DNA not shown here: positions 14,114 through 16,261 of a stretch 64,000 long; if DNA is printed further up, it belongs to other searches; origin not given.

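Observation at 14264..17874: Novel ketopantoate-reductase(ApbA/PanE)-activase fusion next to an orphan HgdB/YjiM-like dehydratase subunit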

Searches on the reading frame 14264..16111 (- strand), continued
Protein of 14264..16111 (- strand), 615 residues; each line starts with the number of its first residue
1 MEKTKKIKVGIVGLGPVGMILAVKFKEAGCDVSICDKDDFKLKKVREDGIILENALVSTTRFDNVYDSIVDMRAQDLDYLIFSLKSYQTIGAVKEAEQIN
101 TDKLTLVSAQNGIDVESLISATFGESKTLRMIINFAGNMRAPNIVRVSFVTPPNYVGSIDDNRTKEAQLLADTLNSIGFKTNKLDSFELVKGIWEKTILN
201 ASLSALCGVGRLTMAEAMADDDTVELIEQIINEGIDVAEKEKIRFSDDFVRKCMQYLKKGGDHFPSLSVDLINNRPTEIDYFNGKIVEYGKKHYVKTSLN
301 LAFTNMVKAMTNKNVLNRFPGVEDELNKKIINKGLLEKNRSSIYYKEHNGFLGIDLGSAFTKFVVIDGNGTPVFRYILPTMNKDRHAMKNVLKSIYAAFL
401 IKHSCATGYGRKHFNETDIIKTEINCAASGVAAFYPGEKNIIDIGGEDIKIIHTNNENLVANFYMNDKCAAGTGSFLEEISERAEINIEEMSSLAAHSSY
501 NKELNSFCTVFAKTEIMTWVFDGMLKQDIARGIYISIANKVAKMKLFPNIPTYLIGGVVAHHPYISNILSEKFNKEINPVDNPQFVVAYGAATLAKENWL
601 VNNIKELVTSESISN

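Call 28: find_related_loci(query=A2, collection=genome_contigs, flank=10000)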
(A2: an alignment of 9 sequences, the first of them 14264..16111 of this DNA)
Query A2 (615 aa) in genome_contigs; peptide patterns used: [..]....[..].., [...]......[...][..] (x = any residue, [..] = any of these).
464 stretches matched a pattern; 345 encode a relative of the query (tblastn E <= 1e-3); the best 80 are kept; 80 distinct loci.
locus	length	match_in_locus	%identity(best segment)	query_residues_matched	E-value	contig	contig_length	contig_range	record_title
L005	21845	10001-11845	84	1-615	0e+0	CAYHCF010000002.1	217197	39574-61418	MAG TPA_asm: uncultured Chitinophaga sp. isolate ERP119702_co1_220 genome assembly, contig: NODE_16_length_217197_cov_95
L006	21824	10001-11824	77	6-613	0e+0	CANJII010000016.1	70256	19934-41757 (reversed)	MAG: Chitinophagaceae bacterium isolate RH-23may17-1171 genome assembly, contig: RH-23may17-C2670, whole genome shotgun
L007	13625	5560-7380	77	8-614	0e+0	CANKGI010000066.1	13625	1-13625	MAG: Bacteroidetes bacterium isolate RH-9nov16-162 genome assembly, contig: RH-9nov16-C9826, whole genome shotgun sequen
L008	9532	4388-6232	77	1-611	0e+0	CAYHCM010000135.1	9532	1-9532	MAG TPA_asm: uncultured Chitinophaga sp. isolate ERP119702_co1_292 genome assembly, contig: NODE_9733_length_9532_cov_47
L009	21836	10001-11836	76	4-615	0e+0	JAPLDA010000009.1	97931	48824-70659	MAG: Bacteroidetes bacterium isolate LacPavin_0818_WC45_MAG_44_19 LacPavin_0818_WC45_scaffold_347085, whole genome shotg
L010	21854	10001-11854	75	1-613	0e+0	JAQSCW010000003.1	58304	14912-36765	MAG: bacterium isolate U-2019 MAG009 NODE_111_length_58304_cov_9.256743, whole genome shotgun sequence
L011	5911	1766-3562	80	1-599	0e+0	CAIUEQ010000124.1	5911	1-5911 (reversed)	MAG: uncultured Bacteroidetes bacterium isolate Ki3-D2_bin-0761 genome assembly, contig: bin-0761:124/389, whole genome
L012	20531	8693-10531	78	1-613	0e+0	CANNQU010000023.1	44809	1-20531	MAG: Bacteroidetes bacterium isolate RH-9nov16-184 genome assembly, contig: RH-9nov16-C1207, whole genome shotgun sequen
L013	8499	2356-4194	77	2-614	0e+0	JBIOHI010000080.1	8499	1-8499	MAG: Bacteroidia bacterium isolate GcL13-5 k141_2336075_length_8499_cov_12.0000, whole genome shotgun sequence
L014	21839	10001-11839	77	1-613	0e+0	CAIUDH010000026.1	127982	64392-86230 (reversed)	MAG: uncultured Bacteroidetes bacterium isolate Kiruna3_bin-3834 genome assembly, contig: bin-3834:026/111, whole genome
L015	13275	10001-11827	76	4-612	0e+0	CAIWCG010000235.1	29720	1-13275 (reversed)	MAG: uncultured Bacteroidetes bacterium isolate Umea1_bin-0439 genome assembly, contig: bin-0439:235/296, whole genome s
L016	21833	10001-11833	77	1-611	0e+0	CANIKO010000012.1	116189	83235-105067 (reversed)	MAG: Bacteroidetes bacterium isolate RH-14apr17-313 genome assembly, contig: RH-14apr17-C340, whole genome shotgun seque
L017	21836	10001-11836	74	1-614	0e+0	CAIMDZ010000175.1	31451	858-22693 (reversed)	MAG: uncultured Bacteroidetes bacterium isolate Umea3_bin-3336 genome assembly, contig: bin-3336:175/226, whole genome s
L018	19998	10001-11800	73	1-600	0e+0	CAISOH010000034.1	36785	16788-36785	MAG: uncultured Bacteroidetes bacterium isolate MJ-time_bin-6658 genome assembly, contig: bin-6658:034/453, whole genome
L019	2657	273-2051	74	8-600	0e+0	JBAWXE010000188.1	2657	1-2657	MAG: Bacteroidota bacterium isolate ELA055 MAG055_188, whole genome shotgun sequence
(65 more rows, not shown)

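Call 47: find_homologous_proteins(query=A3)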
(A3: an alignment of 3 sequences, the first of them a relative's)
Query A3 (3 sequences) (609 aa, profile of the alignment): 506 proteins with E <= 0.001 among 8000 candidates; the best 120 are listed.
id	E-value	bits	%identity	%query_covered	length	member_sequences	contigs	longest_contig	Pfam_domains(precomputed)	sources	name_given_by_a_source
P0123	0.0e+0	1071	100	100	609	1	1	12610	PF01869.27,PF02558.23,PF08546.18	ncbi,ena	-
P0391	9.0e-265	898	80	99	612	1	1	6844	PF01869.27,PF02558.23,PF08546.18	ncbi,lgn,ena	-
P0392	6.0e-260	882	39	97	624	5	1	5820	PF01869.27,PF02558.23,PF03721.21,PF08546.18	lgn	-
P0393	1.1e-259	881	42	96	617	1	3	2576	PF01869.27,PF02558.23,PF03446.22,PF01210.30,PF03721.21,PF08546.18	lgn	-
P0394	1.0e-258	878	38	96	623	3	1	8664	PF01869.27,PF02558.23,PF08546.18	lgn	-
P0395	1.7e-257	874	39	98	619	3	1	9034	PF01869.27,PF02558.23,PF03721.21,PF08546.18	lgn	-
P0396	3.1e-257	873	38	96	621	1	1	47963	PF01869.27,PF02558.23,PF03721.21,PF08546.18,PF03807.24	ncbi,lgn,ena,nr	ncbi:MAG: 2-dehydropantoate 2-reductase [Cytophagales bacterium]|nr:2-dehydropantoate 2-reductase [C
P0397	4.0e-257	873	41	97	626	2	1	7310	PF01869.27,PF02558.23,PF03721.21,PF08546.18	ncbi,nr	ncbi:MAG: 2-dehydropantoate 2-reductase [Calditrichaeota bacterium]|nr:MAG: 2-dehydropantoate 2-redu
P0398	6.6e-257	872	39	100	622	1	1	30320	PF01869.27,PF02558.23,PF03721.21,PF08546.18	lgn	-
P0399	1.8e-256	870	39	98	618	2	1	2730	PF01869.27,PF02558.23,PF03721.21,PF08546.18,PF03807.24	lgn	-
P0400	2.2e-255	867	40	95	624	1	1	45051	PF01869.27,PF02558.23,PF08546.18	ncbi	-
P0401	9.1e-255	865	40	97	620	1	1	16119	PF01869.27,PF02558.23,PF08546.18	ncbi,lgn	-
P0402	1.4e-254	864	40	90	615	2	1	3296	PF01869.27,PF02558.23,PF03721.21,PF08546.18,PF03807.24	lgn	-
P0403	1.2e-253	861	41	96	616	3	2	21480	PF01869.27,PF02558.23,PF08546.18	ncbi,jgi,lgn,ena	-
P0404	1.4e-253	861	39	97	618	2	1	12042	PF01869.27,PF02558.23,PF04358.20,PF03721.21,PF08546.18,PF03807.24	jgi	jgi:2-dehydropantoate 2-reductase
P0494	9.3e-244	828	40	95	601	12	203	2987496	PF01869.27,PF02558.23,PF03721.21,PF08546.18,PF03807.24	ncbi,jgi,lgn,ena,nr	ncbi:MAG: 2-dehydropantoate 2-reductase [Chlorobi bacterium]|nr:MAG: 2-dehydropantoate 2-reductase [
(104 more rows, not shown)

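Call 48: find_encoding_contigs(protein=P0123, flank=10000, max_places=2)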
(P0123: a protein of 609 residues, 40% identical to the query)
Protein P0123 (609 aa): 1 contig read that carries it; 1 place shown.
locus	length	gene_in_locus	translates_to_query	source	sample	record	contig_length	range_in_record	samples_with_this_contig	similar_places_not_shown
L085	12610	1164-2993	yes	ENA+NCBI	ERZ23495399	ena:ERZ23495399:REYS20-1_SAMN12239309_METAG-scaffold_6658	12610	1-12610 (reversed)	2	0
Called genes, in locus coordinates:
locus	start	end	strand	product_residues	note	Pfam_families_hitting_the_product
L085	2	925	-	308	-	?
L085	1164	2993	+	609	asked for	PF02558:ApbA, PF08546:ApbA_C, PF01869:BcrAD_BadFG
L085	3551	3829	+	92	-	-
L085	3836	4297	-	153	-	PF01592:NifU_N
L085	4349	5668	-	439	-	PF00266:Aminotran_5, PF00155:Aminotran_1_2, PF01212:Beta_elim_lyase, PF01053:Cys_Met_Meta_PP (weak)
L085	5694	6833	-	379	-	PF07690:MFS_1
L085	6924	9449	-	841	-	PF02861:Clp_N, PF13191:AAA_16 (weak), PF00004:AAA, PF17871:AAA_lid_9, PF02151:UVR, PF07724:AAA_2, PF07728:AAA_5, PF10431:ClpB_D2-small, +9 more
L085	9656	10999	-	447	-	PF00344:SecY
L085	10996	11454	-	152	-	PF00828:Ribosomal_L27A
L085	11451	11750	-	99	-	PF00327:Ribosomal_L30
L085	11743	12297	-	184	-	PF00333:Ribosomal_S5, PF03719:Ribosomal_S5_C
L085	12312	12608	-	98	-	?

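Call 49: find_encoding_contigs(protein=P0397, flank=10000, max_places=2)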
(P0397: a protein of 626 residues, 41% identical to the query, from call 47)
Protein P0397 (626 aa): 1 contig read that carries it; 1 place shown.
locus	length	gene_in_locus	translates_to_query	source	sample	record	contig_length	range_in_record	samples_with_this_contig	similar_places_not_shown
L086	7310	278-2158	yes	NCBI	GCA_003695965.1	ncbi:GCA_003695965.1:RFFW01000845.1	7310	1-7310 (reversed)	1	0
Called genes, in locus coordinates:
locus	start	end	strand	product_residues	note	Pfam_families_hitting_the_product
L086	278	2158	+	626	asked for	PF02558:ApbA, PF03721:UDPG_MGDP_dh_N (faint), PF08546:ApbA_C, PF01869:BcrAD_BadFG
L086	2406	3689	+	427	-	PF00108:Thiolase_N, PF00109:ketoacyl-synt (faint), PF02803:Thiolase_C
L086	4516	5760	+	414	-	PF04055:Radical_SAM, PF13353:Fer4_12 (weak)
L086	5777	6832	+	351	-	PF08240:ADH_N, PF00107:ADH_zinc_N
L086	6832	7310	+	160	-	PF04055:Radical_SAM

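Call 50: find_encoding_contigs(protein=P0391, flank=10000, max_places=2)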
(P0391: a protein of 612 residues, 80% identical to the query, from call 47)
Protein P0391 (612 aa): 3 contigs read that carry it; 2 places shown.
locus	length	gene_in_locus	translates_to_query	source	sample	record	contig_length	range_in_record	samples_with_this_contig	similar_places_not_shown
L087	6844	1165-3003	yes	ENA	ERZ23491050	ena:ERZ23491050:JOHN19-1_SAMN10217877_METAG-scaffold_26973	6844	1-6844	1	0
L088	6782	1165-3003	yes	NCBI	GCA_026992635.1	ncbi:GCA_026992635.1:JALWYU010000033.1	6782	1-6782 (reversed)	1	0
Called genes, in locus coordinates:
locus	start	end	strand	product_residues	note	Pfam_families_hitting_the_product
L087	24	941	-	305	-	PF14247:DUF4344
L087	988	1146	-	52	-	-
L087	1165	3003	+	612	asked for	PF02558:ApbA, PF08546:ApbA_C, PF01869:BcrAD_BadFG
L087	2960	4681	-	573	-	-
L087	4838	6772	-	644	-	PF10102:DUF2341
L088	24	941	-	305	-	PF14247:DUF4344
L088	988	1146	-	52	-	-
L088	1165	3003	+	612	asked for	PF02558:ApbA, PF08546:ApbA_C, PF01869:BcrAD_BadFG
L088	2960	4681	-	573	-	-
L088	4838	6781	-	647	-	?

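Call 51: search_solved_structures(query=L001:7039-8796:+, max_evalue=1e-10)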
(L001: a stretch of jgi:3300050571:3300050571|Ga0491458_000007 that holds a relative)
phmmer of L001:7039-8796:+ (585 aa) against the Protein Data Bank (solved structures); distinct sequences matched with E-value up to 1e-10: 83 (the best 60 are shown).
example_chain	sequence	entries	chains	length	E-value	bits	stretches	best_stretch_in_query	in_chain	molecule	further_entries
5ie0_A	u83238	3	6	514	6.9e-29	104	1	48-443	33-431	Oxalate--CoA ligase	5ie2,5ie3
8wev_A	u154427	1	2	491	2e-28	102.5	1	47-440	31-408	Feruloyl-CoA Synthetase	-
8weu_A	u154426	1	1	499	2.2e-28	102.4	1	47-440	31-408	Fatty-acyl-CoA synthase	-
5x8f_A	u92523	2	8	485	1.9e-27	99.3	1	169-457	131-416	2-succinylbenzoate--CoA ligase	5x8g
5buq_A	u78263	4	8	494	2e-27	99.2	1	169-457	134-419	2-succinylbenzoate--CoA ligase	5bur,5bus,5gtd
6qjz_A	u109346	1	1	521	9.1e-27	97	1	52-443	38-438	oxalyl CoA-synthetase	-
8r2q_A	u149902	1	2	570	4.9e-25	91.3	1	45-453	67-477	Probable fatty-acid-CoA ligase FadD5 (Fatty-acid-CoA synthetase) (Fatty-acid-CoA synthase)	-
3r44_A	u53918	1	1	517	7.2e-25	90.8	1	61-442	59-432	fatty acyl CoA synthetase FADD13 (FATTY-ACYL-CoA SYNTHETASE)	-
8r2r_A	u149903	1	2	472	9e-25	90.4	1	45-442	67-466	Probable fatty-acid-CoA ligase FadD5 (Fatty-acid-CoA synthetase) (Fatty-acid-CoA synthase)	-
4gxq_A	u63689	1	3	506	2.9e-24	88.8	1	57-455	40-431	Malonyl CoA synthetase, Benzoate-CoA ligase Chimeric protein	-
4gxr_A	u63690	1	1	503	2.9e-24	88.8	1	57-455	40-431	Malonyl CoA synthetase, Benzoate-CoA ligase Chimeric protein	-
4fuq_A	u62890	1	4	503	2.9e-24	88.7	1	57-454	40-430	Malonyl CoA synthetase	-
4fut_A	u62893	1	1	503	2.9e-24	88.7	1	57-454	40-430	Malonyl CoA synthetase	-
3g7s_A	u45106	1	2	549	3.3e-22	82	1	56-479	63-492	Long-chain-fatty-acid--CoA ligase (FadD-1)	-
1ult_A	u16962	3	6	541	4.2e-22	81.6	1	40-468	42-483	long chain fatty acid-CoA ligase | long-chain-fatty-acid-CoA synthetase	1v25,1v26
2v7b_A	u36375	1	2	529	3.8e-15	58.7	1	156-444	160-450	BENZOATE-COENZYME A LIGASE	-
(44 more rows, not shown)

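Call 56: find_related_loci(query=P0122, collection=metagenome_contigs, flank=10000)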
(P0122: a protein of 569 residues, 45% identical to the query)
Query P0122 (569 aa) in metagenome_contigs; peptide patterns used: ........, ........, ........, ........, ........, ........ (x = any residue, [..] = any of these).
600 stretches matched a pattern (row limit reached: there are more); 57 encode a relative of the query (tblastn E <= 1e-3); 55 distinct loci.
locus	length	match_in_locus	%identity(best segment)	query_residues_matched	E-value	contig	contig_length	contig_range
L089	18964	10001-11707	99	1-569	0e+0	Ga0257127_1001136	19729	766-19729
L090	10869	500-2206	99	1-569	0e+0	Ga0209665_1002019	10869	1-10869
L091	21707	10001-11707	89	1-569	0e+0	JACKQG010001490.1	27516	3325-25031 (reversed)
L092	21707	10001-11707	99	1-569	0e+0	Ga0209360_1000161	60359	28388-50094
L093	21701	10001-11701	74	1-567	0e+0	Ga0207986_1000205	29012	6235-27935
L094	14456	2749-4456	86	1-569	0e+0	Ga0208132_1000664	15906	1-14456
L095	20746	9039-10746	86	1-569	0e+0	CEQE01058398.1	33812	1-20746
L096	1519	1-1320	54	130-562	5e-176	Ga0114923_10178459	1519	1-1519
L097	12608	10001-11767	44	9-564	1e-158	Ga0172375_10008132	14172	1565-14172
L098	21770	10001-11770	44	9-565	7e-157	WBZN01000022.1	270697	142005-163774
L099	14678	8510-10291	45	9-569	1e-156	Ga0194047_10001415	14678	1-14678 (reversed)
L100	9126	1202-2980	42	8-567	1e-155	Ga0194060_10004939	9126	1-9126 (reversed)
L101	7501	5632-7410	42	8-567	8e-156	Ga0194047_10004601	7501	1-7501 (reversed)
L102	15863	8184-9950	43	9-564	1e-155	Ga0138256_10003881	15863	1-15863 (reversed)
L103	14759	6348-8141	44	1-567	3e-155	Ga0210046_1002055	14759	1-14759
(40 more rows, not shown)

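Call 59: list_cluster_members(proteins=[P0122, P0121, P0123, P0494, P0125, P0126])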
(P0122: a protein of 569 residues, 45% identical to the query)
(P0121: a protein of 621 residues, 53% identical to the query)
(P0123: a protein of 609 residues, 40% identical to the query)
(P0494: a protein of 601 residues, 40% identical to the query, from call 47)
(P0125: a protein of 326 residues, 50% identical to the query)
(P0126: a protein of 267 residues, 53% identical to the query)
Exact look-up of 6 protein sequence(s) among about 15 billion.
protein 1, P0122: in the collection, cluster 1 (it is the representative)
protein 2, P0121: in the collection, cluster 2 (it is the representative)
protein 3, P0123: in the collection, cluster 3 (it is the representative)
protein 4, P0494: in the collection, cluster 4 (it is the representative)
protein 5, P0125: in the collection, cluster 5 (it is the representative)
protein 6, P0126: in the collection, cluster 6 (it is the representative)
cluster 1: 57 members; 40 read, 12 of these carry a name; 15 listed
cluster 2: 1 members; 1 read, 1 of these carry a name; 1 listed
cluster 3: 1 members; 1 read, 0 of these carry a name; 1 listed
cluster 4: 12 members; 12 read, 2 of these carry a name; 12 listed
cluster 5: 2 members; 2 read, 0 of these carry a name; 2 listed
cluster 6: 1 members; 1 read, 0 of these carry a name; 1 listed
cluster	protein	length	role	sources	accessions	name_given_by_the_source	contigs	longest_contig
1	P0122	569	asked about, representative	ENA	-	-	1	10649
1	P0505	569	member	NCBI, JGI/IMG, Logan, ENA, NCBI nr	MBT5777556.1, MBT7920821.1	MAG: 2-dehydropantoate 2-reductase [Candidatus Marinimicrobia bacterium] | 2-dehydropantoate 2-reductase [Candidatus Neomarinimicrobiota bacterium]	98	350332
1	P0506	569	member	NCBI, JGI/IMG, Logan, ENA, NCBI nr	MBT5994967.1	MAG: 2-dehydropantoate 2-reductase [Candidatus Marinimicrobia bacterium] | 2-dehydropantoate 2-reductase | 2-dehydropantoate 2-reductase [Candidatus Neomarinimicrobiota bacterium]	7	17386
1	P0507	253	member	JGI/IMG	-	predicted CoA-substrate-specific enzyme activase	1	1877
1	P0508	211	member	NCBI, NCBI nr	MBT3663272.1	MAG: 2-hydroxyglutaryl-CoA dehydratase, partial [Candidatus Marinimicrobia bacterium] | 2-hydroxyglutaryl-CoA dehydratase [Candidatus Neomarinimicrobiota bacterium]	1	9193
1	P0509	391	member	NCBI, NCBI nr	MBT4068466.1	MAG: hypothetical protein HOE77_07180, partial [Candidatus Marinimicrobia bacterium] | hypothetical protein [Candidatus Neomarinimicrobiota bacterium]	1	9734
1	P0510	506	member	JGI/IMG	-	2-dehydropantoate 2-reductase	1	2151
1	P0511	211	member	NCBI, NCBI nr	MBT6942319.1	MAG: 2-hydroxyglutaryl-CoA dehydratase, partial [Candidatus Marinimicrobia bacterium] | 2-hydroxyglutaryl-CoA dehydratase [Candidatus Neomarinimicrobiota bacterium]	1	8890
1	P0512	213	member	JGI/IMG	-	predicted CoA-substrate-specific enzyme activase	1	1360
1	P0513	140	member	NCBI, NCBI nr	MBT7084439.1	MAG: hypothetical protein HN927_09350, partial [Candidatus Marinimicrobia bacterium] | hypothetical protein [Candidatus Neomarinimicrobiota bacterium]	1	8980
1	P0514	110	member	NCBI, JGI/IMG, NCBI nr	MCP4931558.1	MAG: hypothetical protein GY912_06220 [Candidatus Marinimicrobia bacterium] | hypothetical protein [Candidatus Neomarinimicrobiota bacterium]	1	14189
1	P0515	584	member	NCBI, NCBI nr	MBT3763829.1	MAG: 2-dehydropantoate 2-reductase [Candidatus Marinimicrobia bacterium] | 2-dehydropantoate 2-reductase [Candidatus Neomarinimicrobiota bacterium]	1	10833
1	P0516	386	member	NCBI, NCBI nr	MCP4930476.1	MAG: 2-dehydropantoate 2-reductase, partial [Candidatus Marinimicrobia bacterium] | 2-dehydropantoate 2-reductase [Candidatus Neomarinimicrobiota bacterium]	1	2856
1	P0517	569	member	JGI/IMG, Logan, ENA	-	-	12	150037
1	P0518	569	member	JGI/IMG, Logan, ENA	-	-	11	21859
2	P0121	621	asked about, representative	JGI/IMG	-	2-dehydropantoate 2-reductase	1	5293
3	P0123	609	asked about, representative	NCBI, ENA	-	-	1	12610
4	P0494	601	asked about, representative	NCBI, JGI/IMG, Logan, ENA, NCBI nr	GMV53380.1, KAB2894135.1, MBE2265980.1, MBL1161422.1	MAG: 2-dehydropantoate 2-reductase [Chlorobi bacterium] | MAG: 2-dehydropantoate 2-reductase [Bacteroidota bacterium]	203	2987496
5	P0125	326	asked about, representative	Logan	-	-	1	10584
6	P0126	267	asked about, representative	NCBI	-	-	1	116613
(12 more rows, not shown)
